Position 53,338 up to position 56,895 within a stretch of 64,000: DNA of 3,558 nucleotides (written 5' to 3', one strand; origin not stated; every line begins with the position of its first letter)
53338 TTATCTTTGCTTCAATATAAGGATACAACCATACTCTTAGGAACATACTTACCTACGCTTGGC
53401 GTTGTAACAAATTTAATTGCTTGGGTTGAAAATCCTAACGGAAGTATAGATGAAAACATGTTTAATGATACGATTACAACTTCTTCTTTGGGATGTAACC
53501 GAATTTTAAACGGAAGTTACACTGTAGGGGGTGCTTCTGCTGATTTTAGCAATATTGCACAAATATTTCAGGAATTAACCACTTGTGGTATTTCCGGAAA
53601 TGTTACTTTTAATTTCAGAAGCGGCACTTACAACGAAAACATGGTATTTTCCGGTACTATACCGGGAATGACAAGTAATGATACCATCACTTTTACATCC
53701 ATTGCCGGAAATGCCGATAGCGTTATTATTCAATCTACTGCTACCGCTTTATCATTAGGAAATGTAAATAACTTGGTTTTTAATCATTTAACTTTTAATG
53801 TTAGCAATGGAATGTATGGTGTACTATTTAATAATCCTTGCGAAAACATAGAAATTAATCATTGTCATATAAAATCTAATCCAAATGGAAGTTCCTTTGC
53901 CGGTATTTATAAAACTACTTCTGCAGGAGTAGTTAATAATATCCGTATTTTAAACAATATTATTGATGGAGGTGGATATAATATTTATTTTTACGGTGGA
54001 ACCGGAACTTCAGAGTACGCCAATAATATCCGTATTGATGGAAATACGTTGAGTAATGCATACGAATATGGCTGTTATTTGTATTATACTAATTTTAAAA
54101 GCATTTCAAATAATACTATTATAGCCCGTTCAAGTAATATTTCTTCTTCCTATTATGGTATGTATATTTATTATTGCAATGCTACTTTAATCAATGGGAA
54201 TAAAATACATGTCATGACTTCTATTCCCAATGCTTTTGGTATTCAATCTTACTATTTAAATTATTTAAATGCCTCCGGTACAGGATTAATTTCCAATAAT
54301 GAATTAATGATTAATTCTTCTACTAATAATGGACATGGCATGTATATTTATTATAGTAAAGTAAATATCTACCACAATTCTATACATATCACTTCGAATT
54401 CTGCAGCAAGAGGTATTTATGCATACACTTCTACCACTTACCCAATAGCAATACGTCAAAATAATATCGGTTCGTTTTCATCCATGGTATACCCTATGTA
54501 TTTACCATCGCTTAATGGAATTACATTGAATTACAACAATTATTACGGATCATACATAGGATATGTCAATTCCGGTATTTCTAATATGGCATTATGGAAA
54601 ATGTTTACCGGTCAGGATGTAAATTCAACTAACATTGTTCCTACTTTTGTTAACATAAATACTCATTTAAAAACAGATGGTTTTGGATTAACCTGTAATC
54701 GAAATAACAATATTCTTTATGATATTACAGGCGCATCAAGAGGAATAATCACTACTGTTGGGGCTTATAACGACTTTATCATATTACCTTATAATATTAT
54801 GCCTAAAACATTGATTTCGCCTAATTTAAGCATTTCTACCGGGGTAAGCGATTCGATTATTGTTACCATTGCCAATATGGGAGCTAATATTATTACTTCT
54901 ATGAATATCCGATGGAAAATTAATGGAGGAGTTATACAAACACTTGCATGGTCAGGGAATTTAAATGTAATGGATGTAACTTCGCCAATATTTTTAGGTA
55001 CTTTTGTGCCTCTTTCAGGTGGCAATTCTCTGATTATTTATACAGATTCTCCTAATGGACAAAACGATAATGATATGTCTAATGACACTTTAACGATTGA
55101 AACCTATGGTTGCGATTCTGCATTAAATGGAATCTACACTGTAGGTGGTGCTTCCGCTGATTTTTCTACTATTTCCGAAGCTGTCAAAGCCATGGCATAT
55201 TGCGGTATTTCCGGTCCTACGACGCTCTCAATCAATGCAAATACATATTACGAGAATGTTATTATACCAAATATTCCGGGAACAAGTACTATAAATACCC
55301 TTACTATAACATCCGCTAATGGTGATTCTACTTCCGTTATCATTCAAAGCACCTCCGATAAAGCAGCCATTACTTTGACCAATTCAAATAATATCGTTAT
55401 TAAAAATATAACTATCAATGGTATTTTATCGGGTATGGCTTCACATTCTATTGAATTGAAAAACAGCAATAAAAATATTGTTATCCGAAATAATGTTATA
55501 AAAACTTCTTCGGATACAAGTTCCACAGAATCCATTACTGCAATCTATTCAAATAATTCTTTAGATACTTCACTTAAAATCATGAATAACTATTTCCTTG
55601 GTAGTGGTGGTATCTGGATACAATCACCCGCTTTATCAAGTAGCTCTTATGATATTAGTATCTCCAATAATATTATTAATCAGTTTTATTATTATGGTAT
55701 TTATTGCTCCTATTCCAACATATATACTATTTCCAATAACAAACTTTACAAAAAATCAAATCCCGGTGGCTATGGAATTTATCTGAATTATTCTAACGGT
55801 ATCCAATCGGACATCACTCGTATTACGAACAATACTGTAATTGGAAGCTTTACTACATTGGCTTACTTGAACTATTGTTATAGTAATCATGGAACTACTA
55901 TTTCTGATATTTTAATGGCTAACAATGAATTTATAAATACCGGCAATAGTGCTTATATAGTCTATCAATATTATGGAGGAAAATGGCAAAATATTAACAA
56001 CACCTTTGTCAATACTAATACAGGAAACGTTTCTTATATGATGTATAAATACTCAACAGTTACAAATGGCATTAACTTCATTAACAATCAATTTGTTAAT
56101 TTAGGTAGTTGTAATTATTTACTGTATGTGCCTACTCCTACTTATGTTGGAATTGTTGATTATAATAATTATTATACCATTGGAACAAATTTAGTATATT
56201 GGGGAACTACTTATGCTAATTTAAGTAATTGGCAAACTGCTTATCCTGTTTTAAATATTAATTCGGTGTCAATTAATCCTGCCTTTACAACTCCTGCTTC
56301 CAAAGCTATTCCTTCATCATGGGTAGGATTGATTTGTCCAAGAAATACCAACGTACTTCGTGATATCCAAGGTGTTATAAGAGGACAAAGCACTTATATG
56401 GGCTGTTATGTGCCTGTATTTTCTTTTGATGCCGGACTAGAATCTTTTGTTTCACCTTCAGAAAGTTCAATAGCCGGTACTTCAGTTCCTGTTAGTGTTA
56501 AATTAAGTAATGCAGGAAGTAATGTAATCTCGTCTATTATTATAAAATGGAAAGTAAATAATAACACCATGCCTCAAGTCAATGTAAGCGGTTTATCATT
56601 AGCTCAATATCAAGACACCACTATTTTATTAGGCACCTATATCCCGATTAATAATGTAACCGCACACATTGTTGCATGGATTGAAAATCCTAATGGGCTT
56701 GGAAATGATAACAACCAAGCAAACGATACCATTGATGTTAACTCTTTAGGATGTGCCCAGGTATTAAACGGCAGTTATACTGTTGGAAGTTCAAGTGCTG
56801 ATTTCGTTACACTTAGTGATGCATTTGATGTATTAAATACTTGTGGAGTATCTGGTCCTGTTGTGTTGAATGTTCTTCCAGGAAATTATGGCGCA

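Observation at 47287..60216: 4309-aa T9SS-targeted giant surface protein built from six beta-helix + Ig modules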

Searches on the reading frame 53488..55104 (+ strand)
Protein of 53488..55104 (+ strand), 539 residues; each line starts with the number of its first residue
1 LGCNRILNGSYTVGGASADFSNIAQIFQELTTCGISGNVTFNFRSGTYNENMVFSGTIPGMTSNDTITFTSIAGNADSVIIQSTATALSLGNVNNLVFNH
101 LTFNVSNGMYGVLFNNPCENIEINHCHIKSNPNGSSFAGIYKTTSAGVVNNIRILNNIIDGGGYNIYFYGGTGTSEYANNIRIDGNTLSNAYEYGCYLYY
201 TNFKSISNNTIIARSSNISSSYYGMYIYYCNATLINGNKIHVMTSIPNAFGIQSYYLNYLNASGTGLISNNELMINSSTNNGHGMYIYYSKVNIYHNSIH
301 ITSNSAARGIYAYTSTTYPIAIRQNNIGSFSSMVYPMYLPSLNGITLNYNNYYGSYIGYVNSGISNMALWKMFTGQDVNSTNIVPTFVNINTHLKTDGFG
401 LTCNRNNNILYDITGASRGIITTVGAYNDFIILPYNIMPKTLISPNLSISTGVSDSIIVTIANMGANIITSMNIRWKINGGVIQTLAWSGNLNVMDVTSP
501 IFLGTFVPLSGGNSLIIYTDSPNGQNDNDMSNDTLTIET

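Call 11: search_protein_families(library=pfam, proteins=[window:53488-55104:+], max_evalue=1)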
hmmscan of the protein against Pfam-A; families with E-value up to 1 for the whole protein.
window:53488-55104:+ (539 aa): 2 families
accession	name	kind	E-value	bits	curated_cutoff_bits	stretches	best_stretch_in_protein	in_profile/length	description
PF13229.12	Beta_helix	-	0.00024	21.2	25.9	1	77-212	14-135/158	Right handed beta helix region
PF20944.2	StcE_b-sandwich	-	0.65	10.5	27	1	66-109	16-58/75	Metalloprotease StcE, beta-sandwich domain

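Call 13: find_homologous_proteins(query=window:53488-55104:+, max_evalue=0.00001)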
Query window:53488-55104:+ (539 aa): 20 proteins with E <= 0.00001 among 8000 candidates.
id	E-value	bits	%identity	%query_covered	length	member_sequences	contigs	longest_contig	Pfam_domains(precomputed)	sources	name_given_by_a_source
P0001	5.4e-246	835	69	100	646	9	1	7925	PF13229.13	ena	-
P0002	3.2e-147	510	65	67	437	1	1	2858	PF13229.13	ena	-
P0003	8.4e-120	419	41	99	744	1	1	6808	PF13229.13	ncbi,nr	ncbi:MAG: hypothetical protein GX330_02560, partial [Bacteroidales bacterium]|nr:hypothetical protei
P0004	8.6e-119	416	40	99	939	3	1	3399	PF13229.13,PF05048.20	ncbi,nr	ncbi:MAG: hypothetical protein GX612_09190, partial [Bacteroidales bacterium]|nr:hypothetical protei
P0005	1.3e-108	382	47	79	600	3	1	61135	-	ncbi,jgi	jgi:hypothetical protein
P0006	3.7e-88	315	35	58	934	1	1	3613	-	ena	-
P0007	1.6e-60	223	38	62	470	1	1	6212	-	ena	-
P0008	7.0e-56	208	38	58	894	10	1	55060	-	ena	-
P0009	1.8e-44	171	31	72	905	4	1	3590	PF13229.13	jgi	-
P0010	7.0e-35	139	26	88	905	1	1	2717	-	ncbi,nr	ncbi:MAG: hypothetical protein KAT38_11480, partial [Bacteroidales bacterium]|nr:hypothetical protei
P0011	2.3e-28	117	29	62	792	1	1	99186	PF13229.13,PF05048.20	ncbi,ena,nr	ncbi:MAG: hypothetical protein FVQ77_01025 [Cytophagales bacterium]|nr:hypothetical protein [Cytopha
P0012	3.2e-28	117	27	99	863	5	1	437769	PF13229.13,PF05048.20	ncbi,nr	ncbi:MAG: hypothetical protein C0596_01515 [Marinilabiliales bacterium]|nr:MAG: hypothetical protein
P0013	4.6e-21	93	33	47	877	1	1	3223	PF13229.13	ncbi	-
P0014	1.9e-19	88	38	42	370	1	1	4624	PF13229.13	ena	-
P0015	7.9e-19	86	38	17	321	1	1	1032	-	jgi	jgi:hypothetical protein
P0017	6.6e-13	66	30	39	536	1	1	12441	PF13229.13,PF05048.20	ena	-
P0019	1.3e-11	62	28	76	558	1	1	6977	PF13229.13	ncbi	-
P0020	3.4e-7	48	26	70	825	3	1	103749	PF13229.13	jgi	jgi:hypothetical protein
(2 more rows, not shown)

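Call 23: find_encoding_contigs(protein=P0005, flank=10000, max_places=3)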
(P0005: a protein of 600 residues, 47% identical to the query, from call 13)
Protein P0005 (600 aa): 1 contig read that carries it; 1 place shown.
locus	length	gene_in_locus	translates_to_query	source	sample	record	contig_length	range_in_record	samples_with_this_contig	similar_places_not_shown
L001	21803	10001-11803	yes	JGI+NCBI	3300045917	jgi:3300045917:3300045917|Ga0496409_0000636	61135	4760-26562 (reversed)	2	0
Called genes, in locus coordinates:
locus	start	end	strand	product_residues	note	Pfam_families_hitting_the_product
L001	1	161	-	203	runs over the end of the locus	-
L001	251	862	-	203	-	PF04397:LytTR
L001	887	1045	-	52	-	-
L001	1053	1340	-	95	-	PF09922:LiaF-like_C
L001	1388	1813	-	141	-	PF18917:LiaI-LiaF-like_TM1 (faint), PF22570:LiaF-TM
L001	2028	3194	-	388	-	PF13439:Glyco_transf_4, PF13579:Glyco_trans_4_4 (weak), PF20706:GT4-conflict, PF00534:Glycos_transf_1, PF13692:Glyco_trans_1_4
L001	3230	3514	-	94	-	-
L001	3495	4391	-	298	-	PF00884:Sulfatase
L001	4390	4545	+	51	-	-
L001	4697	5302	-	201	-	-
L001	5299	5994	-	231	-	-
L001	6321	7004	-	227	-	PF00476:DNA_pol_A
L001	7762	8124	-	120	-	-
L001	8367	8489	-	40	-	-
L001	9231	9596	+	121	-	-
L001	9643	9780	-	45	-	-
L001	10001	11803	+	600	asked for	-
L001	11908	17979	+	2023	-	PF05048:NosD (weak), PF13229:Beta_helix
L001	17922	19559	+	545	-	-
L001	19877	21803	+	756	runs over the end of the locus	PF18962:Por_Secre_tail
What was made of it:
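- Tried and rejected: The only public copy of this locus, L001, is broken by frameshifts (call 23).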

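Call 24: list_cluster_members(proteins=[P0005, P0001, P0008])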
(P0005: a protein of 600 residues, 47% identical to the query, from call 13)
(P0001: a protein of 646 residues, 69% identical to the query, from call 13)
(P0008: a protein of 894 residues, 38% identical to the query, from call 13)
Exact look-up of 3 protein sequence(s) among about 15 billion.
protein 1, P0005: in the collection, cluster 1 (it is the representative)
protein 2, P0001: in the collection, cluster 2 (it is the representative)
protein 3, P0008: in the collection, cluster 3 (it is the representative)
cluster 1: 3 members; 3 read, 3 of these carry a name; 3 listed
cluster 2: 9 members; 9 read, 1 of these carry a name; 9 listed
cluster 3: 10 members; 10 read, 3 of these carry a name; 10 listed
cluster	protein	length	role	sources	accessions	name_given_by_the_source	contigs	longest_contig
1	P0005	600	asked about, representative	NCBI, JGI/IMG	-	hypothetical protein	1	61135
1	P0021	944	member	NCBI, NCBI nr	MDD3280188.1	MAG: hypothetical protein PHC83_01280, partial [Bacteroidales bacterium] | hypothetical protein [Bacteroidales bacterium]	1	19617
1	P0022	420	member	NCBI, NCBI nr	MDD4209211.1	MAG: hypothetical protein PHI52_02620, partial [Bacteroidales bacterium] | hypothetical protein [Bacteroidales bacterium]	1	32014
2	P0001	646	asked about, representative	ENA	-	-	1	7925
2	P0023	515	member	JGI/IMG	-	hypothetical protein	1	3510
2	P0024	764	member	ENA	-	-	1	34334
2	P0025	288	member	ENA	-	-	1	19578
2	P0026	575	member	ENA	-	-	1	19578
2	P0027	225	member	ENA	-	-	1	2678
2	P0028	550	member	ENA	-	-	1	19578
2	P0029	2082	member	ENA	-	-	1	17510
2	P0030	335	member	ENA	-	-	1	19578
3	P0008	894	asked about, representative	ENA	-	-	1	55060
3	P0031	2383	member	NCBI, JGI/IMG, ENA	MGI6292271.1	MAG: T9SS type A sorting domain-containing protein [Bacteroidales bacterium] | hypothetical protein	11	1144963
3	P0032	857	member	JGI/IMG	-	hypothetical protein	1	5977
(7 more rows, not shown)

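Call 38: predict_structure(alignment_id=A1)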
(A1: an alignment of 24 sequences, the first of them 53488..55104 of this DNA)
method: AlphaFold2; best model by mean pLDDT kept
length: 539 residues; sequences in the alignment: 24
mean_pLDDT: 92.4   pTM: 0.82
mean pLDDT of the five models: 92.4, 92.1, 90.1, 89.9, 84.0
residues with pLDDT >= 90: 418; 70-90: 113; 50-70: 8; < 50: 0
segments of 3 or more residues with pLDDT < 50: none
pLDDT, mean of each block of 10 residues (from residue 1): 81 94 94 95 97 93 95 97 96 96 95 95 98 91 86 98 96 83 98 97 97 94 97 97 97 94 89 97 97 97 96 95 94 94 94 93 92 91 83 80 87 85 84 82 86 93 91 95 95 90 93 92 89 85
secondary structure, 60 per line:
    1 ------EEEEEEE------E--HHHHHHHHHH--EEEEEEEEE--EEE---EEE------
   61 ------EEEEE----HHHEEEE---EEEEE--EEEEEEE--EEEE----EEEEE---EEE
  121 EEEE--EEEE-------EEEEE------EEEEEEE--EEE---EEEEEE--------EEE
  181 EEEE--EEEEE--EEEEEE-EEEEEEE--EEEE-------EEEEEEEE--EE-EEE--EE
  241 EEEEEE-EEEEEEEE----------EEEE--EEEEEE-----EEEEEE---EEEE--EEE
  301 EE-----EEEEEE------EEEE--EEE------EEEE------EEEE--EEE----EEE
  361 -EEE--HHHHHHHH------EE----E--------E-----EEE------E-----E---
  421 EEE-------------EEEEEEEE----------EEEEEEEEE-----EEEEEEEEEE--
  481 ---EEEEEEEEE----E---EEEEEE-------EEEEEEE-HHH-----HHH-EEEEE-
elements in order: E7-13 H23-32 E35-43 E46-48 E52-54 E67-71 E79-82 E86-90 E93-99 E102-105 E110-114 E118-124 E127-130 E138-142 E149-155 E158-160 E164-169 E178-184 E187-191 E194-199 E201-207 E210-213 E221-228 E234-236 E239-246 E248-255 E266-269 E272-277 E283-288 E292-295 E298-302 E308-313 E320-323 E326-328 E335-338 E345-348 E351-353 E358-360 E362-364 H367-374 E402-404 E421-423 E437-444 E455-463 E469-478 E484-492 E501-506 E514-520 E534-538
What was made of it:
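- Module fold: the model has pLDDT 92.4 (call 38).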

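Call 40: fold_search(model_id=the predicted structure, library=pdb)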
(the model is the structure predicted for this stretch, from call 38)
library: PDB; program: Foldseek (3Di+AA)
matches with E <= 10: 1466; with E <= 0.001: 3
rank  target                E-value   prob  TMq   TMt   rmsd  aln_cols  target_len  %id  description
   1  5gqc_D                1.2e-04  1.00  0.49  0.46   7.1       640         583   10  Crystal structure of lacto-N-biosidase LnbX from Bifidobacterium longum subsp. longum, ligand-free form (released 2017-04-19)
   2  2pyh_A                4.7e-04  1.00  0.34  0.46   8.2       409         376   11  Azotobacter vinelandii Mannuronan C-5 epimerase AlgE4 A-module complexed with mannuronan trisaccharide (released 2008-05-27)
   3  2l0d_MODEL_1_A        9.3e-04  1.00  0.18  0.74   2.7       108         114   21  Solution NMR Structure of putative cell surface protein MA_4588 (272-376 domain) from Methanosarcina acetivora (released 2010-08-25)
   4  3idu_A                1.4e-03  1.00  0.17  0.65   3.6       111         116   17  Crystal Structure of the CARDB domain of the PF1109 protein in complex with di-metal ions from Pyrococcus furiosus, No (released 2009-08-04)
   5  6f7d                  1.7e-03  1.00  0.33  0.33  15.0       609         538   14  Crystal structure of Dettilon tailspike protein (gp208) (released 2018-12-19)
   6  5c1c                  2.0e-03  0.97  0.18  0.29  13.1       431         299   11  Crystal Structure of the Pectin Methylesterase from Aspergillus niger in Deglycosylated Form (released 2015-07-01)
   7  4xot_A                2.1e-03  0.91  0.25  0.23  18.2       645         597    9  Tailspike protein mutant E372Q of E. coli bacteriophage HK620 in complex with pentasaccharide (released 2016-01-27)
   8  2pyh_B                2.4e-03  1.00  0.32  0.43   9.5       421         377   11  Azotobacter vinelandii Mannuronan C-5 epimerase AlgE4 A-module complexed with mannuronan trisaccharide (released 2008-05-27)
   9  3idu_B                2.5e-03  1.00  0.17  0.69   3.5       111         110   17  Crystal Structure of the CARDB domain of the PF1109 protein in complex with di-metal ions from Pyrococcus furiosus, No (released 2009-08-04)
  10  5c1e                  2.8e-03  0.98  0.23  0.36  12.9       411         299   11  Crystal Structure of the Pectin Methylesterase from Aspergillus niger in Penultimately Deglycosylated Form (N-acetylgluc (released 2015-07-01)
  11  7chu_A                2.8e-03  0.91  0.24  0.25  16.5       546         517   11  Geobacillus virus E2 - ORF18 (released 2021-04-14)
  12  1ru4                  3.2e-03  1.00  0.37  0.48  12.4       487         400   12  Crystal structure of pectate lyase Pel9A (released 2004-04-13)
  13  5lw3                  4.5e-03  0.95  0.25  0.32  13.3       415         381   10  Azotobacter vinelandii Mannuronan C-5 epimerase AlgE6 A-module (released 2017-10-25)
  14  6tgf_F                4.7e-03  0.21  0.13  0.11  18.6       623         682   10  Pantoea stewartii WceF is a glycan biofilm modifying enzyme with a bacteriophage tailspike-like parallel beta-helix fo (released 2020-11-25)
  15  7xzb_A                5.0e-03  0.99  0.30  0.35  11.4       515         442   12  Mutant (Y242A) of the N-terminal domain of fucoidan lyase FdlA (released 2022-09-28)
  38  2kl6_MODEL_1_A        1.2e-02  1.00  0.17  0.71   3.2       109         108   16  Solution NMR structure of the CARDB domain of PF1109 from Pyrococcus furiosus. Northeast Structural Genomics C (released 2009-08-25)
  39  3zpp                  1.2e-02  0.99  0.28  0.34  11.2       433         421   12  Structure of the Streptococcus pneumoniae surface protein and adhesin PfbA (released 2013-05-29)
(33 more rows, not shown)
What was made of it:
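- On Right-handed parallel beta-helix (Pfam PF13229 Beta_helix / PbH1-CASH): Every long (helix-length) Foldseek match at E<=0.01 and high probability is a right-handed beta-helix; the short ones are CARDB domains (call 40).
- On CARDB (Pfam PF07705): The module tail superposes on 2l0d (TMt 0.74, rmsd 2.7), 3idu (0.65-0.69) and 2kl6 (0.71) (call 40).
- Closest known: Adhesin-like proteins of gut methanogens with repeated right-handed beta-helix domains. Same: A CARDB-type sandwich is the best structural match to the module tail (TM 0.74, call 40).
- Closest known: AlgE mannuronan C-5 epimerases. Same: Second-best fold hit (call 40).
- The best fold-level neighbours are mostly carbohydrate-active enzymes (GH136 LnbX, AlgE4, tailspikes, PME, Pel9A; call 40), so a lineage-specific active site in one module type cannot be excluded. 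Foldseek neighbours are mostly carbohydrate-active beta-helix enzymes (LnbX TMq 0.49, AlgE4, Pel9A, PL6, tailspike depolymerases; call 40). Identity to any enzyme is <=14% and TM <=0.49 (call 40).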

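Call 54: search_protein_representatives(alignment_id=A1)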
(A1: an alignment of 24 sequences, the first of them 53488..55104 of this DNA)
Query: 24 sequences, 852 profile positions. Proteins with E-value up to 0.001 (for the whole library): 26971; up to 1e-10: 15251; up to 1e-30: 8191. The best 150 are listed.
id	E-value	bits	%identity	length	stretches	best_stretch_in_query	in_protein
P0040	0.0e+00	4717.3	-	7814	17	29-579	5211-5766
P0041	0.0e+00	4109.2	-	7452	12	28-642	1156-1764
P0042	0.0e+00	3547.7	-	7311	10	27-565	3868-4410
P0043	0.0e+00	3528.5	-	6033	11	26-564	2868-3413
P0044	0.0e+00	3342.3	-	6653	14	30-564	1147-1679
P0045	0.0e+00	3178.4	-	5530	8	28-566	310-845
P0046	0.0e+00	3159.3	-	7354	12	28-715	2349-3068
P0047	0.0e+00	3154.2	-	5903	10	24-562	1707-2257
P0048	0.0e+00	3134.5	-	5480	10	28-582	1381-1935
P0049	0.0e+00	3101.5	-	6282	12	28-582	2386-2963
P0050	0.0e+00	3053.5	-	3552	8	22-565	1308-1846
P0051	0.0e+00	3040.3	-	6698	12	26-562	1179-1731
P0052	0.0e+00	3019.6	-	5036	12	28-563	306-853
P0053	0.0e+00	2896.3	-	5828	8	28-566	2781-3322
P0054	0.0e+00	2864.3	-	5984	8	28-577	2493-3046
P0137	0.0e+00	1795.5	-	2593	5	27-631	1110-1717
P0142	0.0e+00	1776.5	-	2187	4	27-562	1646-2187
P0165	0.0e+00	1635.8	-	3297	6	23-597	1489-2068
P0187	0.0e+00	1562.4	-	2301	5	24-592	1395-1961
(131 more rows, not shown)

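Call 61: search_protein_families(library=ncbifam, proteins=[P0011, P0012, P0020, P0137, P0142, P0187], max_evalue=0.01)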
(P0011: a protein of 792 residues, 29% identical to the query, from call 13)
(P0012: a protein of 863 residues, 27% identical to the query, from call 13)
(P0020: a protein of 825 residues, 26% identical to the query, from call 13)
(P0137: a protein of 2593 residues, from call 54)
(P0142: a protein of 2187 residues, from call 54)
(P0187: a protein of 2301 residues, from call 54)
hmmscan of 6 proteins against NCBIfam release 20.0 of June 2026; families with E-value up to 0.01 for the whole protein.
P0011 (792 aa): 1 family
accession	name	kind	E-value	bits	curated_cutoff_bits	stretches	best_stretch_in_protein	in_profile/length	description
TIGR03804.1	para_beta_helix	repeat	0.00056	19.6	19.45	2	643-674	11-41/44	parallel beta-helix repeat protein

P0012 (863 aa): 1 family
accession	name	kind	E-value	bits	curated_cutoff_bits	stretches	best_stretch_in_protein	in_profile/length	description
TIGR04247.1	NosD_copper_fam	subfamily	1.2e-07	30.6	300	2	641-849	40-226/377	nitrous oxide reductase family maturation protein NosD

P0020 (825 aa): 0 families

P0137 (2593 aa): 1 family
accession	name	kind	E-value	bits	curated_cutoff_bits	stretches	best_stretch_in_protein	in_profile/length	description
NF041518.1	choice_anch_Q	domain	2.3e-13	50.1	25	1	1500-1539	18-57/58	choice-of-anchor Q domain-containing protein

P0142 (2187 aa): 2 families
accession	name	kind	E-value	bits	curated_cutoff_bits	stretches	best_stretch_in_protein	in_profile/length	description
TIGR03804.1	para_beta_helix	repeat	2.4e-05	23.9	19.45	2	1835-1869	10-43/44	parallel beta-helix repeat protein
NF052590.1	ArlF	equivalog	0.0023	18.1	110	0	463-499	62-98/137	archaellum stator protein ArlF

P0187 (2301 aa): 3 families
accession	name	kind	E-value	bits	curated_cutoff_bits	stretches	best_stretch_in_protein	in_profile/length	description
TIGR04247.1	NosD_copper_fam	subfamily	4.3e-13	48.6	300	1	499-616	80-188/377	nitrous oxide reductase family maturation protein NosD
TIGR03804.1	para_beta_helix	repeat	4.1e-09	36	19.45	1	499-538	4-42/44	parallel beta-helix repeat protein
NF047854.1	LIC10774_subfam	equivalog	0.00012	21.2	380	0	526-606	173-252/358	LIC10774/LIC10365 family surface protein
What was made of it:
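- On Choice-of-anchor Q (NF041518): The homologous position in relative P0137 scores 50.1 against 25 (call 61).
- Closest known: Choice-of-anchor Q domain. Same: In relative P0137 it scores 50.1 bits against a cutoff of 25 (call 61).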

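Call 81: search_solved_structures(query=A1, max_evalue=1)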
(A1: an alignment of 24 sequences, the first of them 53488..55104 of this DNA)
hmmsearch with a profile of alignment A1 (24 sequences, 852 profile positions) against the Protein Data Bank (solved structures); distinct sequences matched with E-value up to 1: 6.
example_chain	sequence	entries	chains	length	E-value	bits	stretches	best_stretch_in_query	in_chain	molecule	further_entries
3zpp_A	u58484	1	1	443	3.1e-05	25.5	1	108-366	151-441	CELL WALL SURFACE ANCHOR FAMILY PROTEIN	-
7xks_A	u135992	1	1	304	0.00025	22.4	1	645-815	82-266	Pectate lyase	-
9rx2_A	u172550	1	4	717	0.0017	19.7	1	229-421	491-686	Parallel beta-helix repeat protein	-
3n73_A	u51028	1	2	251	0.32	12.2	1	569-613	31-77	Putative 4-hydroxy-2-oxoglutarate aldolase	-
3m6y_A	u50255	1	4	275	0.32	12.1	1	569-610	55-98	4-Hydroxy-2-oxoglutarate aldolase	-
3mux_A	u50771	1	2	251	0.35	12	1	569-617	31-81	putative 4-hydroxy-2-oxoglutarate aldolase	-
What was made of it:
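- On Beta-helix carbohydrate-active enzymes (PL1/3/6/9, GH28, GH136, CE8, AlgE epimerases): The profile gives only PfbA (an adhesin), one pectate lyase at E 2.5e-4 and one uncharacterised beta-helix protein (call 81).
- Closest known: PfbA, the LPXTG-anchored beta-helix adhesin of Streptococcus pneumoniae. Same: It is the best solved sequence relative of the module profile (E 3.1e-5, call 81) and is also in the Foldseek list (call 40).
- Closest solved sequence relative: the profile hits the pneumococcal beta-helix adhesin PfbA, 3zpp, at E 3e-5 (call 81). No PDB enzyme is hit by sequence except a marginal pectate lyase at E 2.5e-4, and that hit falls outside the main helix columns (call 81).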

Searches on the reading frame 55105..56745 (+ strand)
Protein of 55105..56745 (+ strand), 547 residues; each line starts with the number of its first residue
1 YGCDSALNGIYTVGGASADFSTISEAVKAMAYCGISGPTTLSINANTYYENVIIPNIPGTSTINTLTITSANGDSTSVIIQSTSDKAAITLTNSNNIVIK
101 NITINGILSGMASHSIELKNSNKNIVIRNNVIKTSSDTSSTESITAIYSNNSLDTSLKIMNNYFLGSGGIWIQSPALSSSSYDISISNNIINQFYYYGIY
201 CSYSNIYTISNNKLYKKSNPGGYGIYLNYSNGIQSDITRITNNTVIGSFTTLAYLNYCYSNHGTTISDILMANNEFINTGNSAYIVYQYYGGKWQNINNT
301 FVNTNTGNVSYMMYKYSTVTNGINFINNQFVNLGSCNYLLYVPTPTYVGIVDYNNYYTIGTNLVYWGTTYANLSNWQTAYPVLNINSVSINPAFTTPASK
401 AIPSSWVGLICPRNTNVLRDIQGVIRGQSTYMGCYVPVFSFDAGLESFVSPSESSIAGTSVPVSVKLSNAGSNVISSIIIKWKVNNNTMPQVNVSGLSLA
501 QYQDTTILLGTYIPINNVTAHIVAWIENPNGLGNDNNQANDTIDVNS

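Call 11: search_protein_families(library=pfam, proteins=[window:55105-56745:+], max_evalue=1)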
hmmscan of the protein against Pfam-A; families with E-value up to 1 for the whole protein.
window:55105-56745:+ (547 aa): 1 family
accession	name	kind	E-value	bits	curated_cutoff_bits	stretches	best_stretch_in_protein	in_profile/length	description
PF07930.17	DAP_B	-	0.072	13.5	25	1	65-161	18-109/182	D-aminopeptidase, domain B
